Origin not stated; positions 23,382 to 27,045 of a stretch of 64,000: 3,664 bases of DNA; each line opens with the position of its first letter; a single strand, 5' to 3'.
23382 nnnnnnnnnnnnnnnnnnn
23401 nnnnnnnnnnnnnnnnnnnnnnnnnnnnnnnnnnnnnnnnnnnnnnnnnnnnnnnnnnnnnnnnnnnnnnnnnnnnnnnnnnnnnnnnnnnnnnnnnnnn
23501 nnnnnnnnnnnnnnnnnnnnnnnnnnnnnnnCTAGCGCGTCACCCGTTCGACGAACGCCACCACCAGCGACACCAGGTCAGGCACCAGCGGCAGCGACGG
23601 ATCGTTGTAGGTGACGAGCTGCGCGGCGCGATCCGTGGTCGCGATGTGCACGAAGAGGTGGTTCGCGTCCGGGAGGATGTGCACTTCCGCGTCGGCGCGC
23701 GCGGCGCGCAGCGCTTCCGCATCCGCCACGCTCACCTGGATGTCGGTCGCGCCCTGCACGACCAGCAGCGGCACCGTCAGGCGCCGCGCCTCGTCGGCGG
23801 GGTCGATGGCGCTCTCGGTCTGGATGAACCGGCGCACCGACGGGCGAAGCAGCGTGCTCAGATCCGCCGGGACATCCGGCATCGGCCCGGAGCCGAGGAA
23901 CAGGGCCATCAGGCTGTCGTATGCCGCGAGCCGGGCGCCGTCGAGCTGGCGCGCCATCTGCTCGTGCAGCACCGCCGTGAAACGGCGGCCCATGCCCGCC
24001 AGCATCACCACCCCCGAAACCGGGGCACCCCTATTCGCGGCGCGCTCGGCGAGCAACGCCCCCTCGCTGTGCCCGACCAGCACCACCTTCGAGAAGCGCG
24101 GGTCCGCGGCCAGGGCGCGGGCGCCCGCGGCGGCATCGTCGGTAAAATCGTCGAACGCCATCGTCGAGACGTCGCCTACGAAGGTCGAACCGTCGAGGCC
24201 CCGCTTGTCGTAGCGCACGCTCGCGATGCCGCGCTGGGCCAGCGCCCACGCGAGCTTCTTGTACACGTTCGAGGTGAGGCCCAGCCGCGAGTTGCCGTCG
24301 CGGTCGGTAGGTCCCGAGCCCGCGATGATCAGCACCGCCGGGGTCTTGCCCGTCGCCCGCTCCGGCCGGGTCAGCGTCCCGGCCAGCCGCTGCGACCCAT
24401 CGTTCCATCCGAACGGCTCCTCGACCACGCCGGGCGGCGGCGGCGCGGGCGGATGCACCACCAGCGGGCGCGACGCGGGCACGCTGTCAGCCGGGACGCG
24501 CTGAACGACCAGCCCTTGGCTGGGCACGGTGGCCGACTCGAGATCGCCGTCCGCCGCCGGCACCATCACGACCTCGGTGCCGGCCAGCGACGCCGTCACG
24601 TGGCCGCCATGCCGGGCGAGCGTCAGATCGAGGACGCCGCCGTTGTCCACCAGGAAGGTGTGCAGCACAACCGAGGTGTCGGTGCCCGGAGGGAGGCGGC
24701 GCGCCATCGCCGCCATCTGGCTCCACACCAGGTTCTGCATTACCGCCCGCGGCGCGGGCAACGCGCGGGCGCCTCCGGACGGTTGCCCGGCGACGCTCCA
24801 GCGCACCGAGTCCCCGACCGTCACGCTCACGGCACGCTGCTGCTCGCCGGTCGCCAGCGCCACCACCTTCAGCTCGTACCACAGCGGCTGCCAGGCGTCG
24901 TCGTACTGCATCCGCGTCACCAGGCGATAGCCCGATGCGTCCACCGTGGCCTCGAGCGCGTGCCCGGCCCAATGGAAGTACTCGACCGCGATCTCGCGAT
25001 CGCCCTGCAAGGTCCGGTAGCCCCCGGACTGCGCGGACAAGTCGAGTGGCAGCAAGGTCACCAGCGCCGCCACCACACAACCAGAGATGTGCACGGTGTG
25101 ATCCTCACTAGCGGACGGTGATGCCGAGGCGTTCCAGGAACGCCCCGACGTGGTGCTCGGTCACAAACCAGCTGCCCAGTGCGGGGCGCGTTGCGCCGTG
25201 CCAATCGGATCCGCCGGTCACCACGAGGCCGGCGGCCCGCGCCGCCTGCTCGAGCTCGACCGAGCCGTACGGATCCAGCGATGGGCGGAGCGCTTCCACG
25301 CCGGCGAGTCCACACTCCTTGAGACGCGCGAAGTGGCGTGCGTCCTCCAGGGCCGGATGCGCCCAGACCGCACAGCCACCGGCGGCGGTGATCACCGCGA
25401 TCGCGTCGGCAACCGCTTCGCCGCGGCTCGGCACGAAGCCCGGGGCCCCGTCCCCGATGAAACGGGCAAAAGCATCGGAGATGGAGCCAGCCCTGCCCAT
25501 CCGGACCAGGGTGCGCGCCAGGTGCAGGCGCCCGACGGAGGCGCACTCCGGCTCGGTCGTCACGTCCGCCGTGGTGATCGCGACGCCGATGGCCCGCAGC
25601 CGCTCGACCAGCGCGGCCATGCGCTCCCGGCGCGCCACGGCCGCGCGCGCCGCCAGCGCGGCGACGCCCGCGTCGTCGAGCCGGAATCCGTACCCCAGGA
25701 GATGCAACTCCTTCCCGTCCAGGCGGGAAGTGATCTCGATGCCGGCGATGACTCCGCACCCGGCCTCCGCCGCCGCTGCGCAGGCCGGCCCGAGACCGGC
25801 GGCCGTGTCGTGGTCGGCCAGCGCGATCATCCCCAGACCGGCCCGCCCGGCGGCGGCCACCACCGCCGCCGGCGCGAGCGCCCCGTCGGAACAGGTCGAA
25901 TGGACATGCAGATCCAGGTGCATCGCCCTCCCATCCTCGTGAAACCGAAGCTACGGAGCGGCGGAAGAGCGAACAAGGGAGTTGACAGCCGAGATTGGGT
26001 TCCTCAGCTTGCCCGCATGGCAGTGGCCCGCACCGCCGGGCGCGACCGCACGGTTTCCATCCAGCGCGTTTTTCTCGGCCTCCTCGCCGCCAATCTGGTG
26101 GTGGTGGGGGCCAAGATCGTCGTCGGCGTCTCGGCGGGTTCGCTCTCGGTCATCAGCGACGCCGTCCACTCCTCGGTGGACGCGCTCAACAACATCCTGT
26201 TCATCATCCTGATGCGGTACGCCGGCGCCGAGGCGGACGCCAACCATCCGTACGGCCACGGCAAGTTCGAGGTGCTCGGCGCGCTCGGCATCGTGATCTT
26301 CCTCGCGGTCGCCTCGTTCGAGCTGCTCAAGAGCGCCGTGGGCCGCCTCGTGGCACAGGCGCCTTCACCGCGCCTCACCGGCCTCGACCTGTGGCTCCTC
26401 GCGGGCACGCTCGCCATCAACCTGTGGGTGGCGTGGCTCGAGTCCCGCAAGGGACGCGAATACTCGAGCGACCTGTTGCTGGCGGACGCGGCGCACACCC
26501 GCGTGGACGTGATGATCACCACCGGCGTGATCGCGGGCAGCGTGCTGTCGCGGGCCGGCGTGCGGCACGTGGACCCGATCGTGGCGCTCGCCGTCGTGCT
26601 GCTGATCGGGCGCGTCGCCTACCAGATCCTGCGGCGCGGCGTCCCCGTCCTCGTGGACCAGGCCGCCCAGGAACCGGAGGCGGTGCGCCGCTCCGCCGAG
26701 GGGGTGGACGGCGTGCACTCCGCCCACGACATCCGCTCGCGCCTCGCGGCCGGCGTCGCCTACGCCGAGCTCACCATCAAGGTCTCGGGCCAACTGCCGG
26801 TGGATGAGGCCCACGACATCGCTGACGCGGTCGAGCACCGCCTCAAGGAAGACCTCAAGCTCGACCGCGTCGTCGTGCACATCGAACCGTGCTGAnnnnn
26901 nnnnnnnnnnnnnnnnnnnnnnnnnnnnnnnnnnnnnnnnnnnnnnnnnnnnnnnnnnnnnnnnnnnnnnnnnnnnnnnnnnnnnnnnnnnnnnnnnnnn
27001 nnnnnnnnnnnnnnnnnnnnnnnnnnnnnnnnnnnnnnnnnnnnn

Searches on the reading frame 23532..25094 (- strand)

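Call 72: search_protein_families(library=pfam, proteins=[window:23532-25094:-], max_evalue=0.00001)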
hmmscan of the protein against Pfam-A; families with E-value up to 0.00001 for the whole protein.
window:23532-25094:- (520 aa): 4 families
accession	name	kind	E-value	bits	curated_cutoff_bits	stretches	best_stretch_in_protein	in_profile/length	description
PF12146.15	Hydrolase_4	-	1.5e-15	57.6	27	1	271-369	13-111/239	Serine aminopeptidase, S33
PF12697.13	Abhydrolase_6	-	1e-12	49.6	26.3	1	278-484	14-208/217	Alpha/beta hydrolase family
PF00326.27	Peptidase_S9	-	5e-07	29.9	22.6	0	426-482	131-190/213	Prolyl oligopeptidase family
PF00561.26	Abhydrolase_1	-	5.2e-06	26.7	25.8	0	274-373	12-113/245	alpha/beta hydrolase fold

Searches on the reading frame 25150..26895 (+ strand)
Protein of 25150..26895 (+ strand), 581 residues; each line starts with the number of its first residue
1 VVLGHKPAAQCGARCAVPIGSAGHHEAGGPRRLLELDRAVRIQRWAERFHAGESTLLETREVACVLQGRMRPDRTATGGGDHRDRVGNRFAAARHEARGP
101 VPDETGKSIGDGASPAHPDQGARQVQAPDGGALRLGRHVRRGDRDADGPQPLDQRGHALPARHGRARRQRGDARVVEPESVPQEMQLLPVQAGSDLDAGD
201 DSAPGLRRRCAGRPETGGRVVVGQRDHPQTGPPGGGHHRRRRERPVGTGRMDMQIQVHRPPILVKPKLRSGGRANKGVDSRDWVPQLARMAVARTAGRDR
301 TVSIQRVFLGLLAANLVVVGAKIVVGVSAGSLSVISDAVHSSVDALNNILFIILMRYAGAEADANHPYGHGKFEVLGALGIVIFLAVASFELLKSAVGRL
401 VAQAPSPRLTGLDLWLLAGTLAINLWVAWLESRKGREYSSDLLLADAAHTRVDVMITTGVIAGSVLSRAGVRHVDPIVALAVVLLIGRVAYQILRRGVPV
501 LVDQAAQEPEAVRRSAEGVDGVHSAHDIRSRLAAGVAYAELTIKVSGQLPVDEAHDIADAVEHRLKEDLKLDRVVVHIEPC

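Call 73: search_protein_families(library=pfam, proteins=[window:25150-26895:+], max_evalue=0.00001)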
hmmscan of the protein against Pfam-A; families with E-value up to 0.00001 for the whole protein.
window:25150-26895:+ (581 aa): 2 families
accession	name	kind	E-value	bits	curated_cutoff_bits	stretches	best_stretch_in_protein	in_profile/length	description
PF01545.26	Cation_efflux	-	2e-38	132.6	26.6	1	312-502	5-198/198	Cation efflux family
PF16916.11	ZT_dimer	-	1.1e-17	64.2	26.7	1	510-581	7-78/78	Dimerisation domain of Zinc Transporter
